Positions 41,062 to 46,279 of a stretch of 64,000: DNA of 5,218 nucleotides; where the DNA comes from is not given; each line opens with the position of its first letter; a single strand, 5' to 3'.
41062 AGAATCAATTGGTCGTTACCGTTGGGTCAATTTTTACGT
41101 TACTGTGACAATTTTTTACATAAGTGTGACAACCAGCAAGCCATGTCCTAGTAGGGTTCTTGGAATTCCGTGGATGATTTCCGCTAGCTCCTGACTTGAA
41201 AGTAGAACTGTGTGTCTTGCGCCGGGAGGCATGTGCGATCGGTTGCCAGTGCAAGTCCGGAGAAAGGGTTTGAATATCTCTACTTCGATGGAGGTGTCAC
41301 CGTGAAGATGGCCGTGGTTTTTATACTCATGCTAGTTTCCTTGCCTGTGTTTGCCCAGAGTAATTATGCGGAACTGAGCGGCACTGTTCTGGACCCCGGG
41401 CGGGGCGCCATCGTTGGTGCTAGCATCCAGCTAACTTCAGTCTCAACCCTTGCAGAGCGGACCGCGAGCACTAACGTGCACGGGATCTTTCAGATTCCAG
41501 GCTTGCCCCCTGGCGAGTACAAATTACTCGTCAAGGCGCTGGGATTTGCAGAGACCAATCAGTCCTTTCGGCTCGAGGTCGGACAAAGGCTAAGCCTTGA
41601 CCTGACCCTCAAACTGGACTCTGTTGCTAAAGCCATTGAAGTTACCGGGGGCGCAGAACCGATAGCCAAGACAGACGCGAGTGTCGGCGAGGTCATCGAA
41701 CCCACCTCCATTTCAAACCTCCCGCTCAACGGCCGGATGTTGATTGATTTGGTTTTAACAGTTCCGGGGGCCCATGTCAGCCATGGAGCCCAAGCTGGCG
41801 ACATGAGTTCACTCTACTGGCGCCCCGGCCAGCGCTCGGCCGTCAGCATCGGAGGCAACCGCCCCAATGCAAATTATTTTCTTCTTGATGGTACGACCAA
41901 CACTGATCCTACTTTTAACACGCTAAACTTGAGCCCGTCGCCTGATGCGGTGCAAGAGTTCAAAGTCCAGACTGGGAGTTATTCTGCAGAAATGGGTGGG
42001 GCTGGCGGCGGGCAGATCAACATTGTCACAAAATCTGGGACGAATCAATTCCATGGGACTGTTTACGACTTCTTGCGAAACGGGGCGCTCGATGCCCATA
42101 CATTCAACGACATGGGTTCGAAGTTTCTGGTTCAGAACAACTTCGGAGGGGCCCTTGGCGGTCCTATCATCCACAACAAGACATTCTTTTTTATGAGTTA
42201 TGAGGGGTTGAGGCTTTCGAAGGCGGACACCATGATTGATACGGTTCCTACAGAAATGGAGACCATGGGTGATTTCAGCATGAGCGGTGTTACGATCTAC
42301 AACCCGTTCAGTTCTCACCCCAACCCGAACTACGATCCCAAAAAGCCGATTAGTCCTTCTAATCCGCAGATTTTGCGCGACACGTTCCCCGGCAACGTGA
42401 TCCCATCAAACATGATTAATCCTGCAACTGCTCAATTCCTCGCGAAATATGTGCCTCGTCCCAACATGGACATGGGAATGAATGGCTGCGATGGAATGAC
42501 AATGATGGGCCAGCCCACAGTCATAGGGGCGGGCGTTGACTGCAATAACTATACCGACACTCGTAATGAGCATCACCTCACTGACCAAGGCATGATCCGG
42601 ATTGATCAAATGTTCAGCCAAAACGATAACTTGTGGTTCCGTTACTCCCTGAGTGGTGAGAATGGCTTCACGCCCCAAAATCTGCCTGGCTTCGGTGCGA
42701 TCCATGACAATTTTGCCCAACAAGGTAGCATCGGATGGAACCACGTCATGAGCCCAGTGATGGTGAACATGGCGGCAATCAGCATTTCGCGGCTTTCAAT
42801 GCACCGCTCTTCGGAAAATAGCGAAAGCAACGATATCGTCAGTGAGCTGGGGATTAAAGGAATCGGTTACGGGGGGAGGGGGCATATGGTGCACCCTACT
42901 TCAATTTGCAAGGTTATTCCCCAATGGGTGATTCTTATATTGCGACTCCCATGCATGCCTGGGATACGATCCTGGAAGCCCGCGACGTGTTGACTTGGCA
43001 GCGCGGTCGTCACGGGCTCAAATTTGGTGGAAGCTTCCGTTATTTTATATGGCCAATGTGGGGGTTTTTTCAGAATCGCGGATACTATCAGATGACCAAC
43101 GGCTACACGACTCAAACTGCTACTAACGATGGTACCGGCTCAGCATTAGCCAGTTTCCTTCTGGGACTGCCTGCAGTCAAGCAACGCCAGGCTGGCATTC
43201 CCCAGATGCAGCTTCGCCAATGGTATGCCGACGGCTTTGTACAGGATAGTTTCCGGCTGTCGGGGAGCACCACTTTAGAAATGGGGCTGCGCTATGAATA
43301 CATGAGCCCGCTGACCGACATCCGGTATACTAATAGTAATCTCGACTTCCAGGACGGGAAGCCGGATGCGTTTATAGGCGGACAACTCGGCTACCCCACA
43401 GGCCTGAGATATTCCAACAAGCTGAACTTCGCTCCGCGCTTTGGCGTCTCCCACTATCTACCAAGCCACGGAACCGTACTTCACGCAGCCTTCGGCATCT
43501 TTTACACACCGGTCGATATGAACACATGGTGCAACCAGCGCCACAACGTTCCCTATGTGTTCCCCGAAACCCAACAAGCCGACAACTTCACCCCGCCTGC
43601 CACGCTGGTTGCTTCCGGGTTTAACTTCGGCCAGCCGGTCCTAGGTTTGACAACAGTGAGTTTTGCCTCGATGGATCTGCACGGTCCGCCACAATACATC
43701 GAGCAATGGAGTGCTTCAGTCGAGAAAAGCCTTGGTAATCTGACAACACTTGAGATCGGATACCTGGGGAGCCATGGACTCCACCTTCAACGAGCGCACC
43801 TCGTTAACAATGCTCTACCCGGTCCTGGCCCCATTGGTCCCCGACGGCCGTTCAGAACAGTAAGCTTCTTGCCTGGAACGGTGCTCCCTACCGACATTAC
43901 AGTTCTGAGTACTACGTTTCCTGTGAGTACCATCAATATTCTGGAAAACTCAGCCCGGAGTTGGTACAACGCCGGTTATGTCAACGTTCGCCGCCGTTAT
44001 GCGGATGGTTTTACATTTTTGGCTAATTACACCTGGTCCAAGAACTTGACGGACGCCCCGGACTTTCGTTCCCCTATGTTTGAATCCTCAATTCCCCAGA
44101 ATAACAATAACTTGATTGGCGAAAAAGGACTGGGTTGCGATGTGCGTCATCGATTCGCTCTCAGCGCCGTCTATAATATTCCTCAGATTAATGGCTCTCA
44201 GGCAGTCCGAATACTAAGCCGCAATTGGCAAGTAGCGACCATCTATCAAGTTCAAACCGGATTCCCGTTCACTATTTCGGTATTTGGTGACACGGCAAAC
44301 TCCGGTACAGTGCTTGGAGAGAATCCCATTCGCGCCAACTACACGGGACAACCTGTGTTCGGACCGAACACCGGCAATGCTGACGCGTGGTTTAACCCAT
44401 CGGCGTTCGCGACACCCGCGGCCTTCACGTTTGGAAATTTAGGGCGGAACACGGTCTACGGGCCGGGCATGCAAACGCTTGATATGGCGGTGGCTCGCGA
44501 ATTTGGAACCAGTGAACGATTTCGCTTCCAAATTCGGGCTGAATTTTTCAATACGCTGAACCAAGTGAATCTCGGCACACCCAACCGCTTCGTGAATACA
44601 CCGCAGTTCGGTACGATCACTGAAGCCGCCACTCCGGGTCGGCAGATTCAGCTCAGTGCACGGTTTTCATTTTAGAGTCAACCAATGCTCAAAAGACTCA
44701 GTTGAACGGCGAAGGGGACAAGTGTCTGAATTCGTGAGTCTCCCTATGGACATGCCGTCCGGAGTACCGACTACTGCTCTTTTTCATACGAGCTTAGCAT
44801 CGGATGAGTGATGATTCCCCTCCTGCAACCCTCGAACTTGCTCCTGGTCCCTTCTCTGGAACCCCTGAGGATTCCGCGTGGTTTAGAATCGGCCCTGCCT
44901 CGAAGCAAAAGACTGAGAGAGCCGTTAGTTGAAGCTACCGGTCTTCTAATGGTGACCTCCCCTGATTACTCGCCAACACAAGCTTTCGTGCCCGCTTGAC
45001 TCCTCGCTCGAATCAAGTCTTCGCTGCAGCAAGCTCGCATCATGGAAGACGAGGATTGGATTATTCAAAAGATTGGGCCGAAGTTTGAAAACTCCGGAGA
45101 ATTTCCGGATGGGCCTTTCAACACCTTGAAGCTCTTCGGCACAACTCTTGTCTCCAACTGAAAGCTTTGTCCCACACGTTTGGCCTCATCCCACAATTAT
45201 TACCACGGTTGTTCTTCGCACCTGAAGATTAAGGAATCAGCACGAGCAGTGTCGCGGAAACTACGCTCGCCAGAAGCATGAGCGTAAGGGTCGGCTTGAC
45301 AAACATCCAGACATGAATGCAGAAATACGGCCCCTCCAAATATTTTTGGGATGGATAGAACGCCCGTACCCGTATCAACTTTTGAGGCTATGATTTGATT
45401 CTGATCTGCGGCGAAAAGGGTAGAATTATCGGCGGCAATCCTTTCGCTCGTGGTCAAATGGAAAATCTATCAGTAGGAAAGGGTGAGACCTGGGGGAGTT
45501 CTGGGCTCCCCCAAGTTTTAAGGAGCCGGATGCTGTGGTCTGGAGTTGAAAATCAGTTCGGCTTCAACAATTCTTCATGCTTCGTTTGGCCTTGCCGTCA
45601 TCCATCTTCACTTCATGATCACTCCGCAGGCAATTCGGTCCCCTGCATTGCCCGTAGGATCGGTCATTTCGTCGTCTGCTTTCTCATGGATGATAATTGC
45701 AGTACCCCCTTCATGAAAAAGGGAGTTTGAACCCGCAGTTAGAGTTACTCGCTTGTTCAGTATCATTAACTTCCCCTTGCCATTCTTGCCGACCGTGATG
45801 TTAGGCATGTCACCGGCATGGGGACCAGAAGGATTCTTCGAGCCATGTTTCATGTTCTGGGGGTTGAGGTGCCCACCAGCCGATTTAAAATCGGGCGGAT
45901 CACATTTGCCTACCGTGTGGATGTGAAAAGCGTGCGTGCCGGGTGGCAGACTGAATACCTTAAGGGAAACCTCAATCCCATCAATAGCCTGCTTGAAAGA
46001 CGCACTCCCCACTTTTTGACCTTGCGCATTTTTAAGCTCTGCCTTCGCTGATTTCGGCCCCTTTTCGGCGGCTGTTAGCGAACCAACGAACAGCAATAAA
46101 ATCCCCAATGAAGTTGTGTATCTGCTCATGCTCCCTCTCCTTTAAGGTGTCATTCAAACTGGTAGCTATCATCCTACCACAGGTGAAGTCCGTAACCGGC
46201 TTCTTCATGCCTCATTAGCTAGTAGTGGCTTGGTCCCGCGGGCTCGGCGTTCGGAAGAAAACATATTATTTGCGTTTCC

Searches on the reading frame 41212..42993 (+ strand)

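Call 48: search_protein_families(library=pfam, proteins=[window:41212-42993:+], max_evalue=0.001)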
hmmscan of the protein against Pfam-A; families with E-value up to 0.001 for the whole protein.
window:41212-42993:+ (593 aa): 4 families
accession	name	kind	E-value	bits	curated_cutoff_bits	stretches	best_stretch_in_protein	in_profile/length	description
PF25183.1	OMP_b-brl_4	-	1e-68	233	30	1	272-553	1-253/838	Outer membrane beta barrel domain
PF13620.12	CarboxypepD_reg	-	5.5e-17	62.3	32.3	1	55-134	2-82/82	Carboxypeptidase regulatory-like domain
PF13715.12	CarbopepD_reg_2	-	1.7e-08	34.8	32.2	1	55-137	1-80/88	CarboxypepD_reg-like domain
PF07715.20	Plug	-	0.00066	20.6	23.9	0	178-267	26-106/107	TonB-dependent Receptor Plug Domain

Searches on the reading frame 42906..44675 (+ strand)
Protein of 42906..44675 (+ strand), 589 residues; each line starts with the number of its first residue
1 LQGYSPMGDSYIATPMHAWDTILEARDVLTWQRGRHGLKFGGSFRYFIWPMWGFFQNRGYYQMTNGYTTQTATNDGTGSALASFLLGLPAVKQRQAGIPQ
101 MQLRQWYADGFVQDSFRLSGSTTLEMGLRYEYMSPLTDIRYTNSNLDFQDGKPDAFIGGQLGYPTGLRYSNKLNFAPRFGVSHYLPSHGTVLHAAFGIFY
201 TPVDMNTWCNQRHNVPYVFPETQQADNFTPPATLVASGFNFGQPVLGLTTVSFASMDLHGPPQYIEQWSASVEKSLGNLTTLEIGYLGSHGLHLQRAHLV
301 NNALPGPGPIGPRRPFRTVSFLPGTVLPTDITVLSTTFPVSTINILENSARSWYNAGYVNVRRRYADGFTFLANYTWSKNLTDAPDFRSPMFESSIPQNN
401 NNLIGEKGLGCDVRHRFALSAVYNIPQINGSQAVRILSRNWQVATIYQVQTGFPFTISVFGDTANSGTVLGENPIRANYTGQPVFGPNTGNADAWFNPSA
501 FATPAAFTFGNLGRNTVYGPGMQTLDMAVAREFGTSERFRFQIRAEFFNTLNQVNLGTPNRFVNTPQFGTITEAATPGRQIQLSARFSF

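Call 48: search_protein_families(library=pfam, proteins=[window:42906-44675:+], max_evalue=0.001)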
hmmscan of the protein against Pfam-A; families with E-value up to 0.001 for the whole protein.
window:42906-44675:+ (589 aa): 1 family
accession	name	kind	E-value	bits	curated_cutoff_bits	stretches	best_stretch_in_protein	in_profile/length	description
PF25183.1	OMP_b-brl_4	-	5.2e-141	472.2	30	1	8-582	271-838/838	Outer membrane beta barrel domain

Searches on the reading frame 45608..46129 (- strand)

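Call 48: search_protein_families(library=pfam, proteins=[window:45608-46129:-], max_evalue=0.001)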
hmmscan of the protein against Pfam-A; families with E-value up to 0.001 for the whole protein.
window:45608-46129:- (173 aa): 1 family
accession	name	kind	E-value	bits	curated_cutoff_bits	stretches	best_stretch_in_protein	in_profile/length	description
PF00080.25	Sod_Cu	-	4.1e-42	144.2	28.9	1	41-171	3-133/133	Copper/zinc superoxide dismutase (SODC)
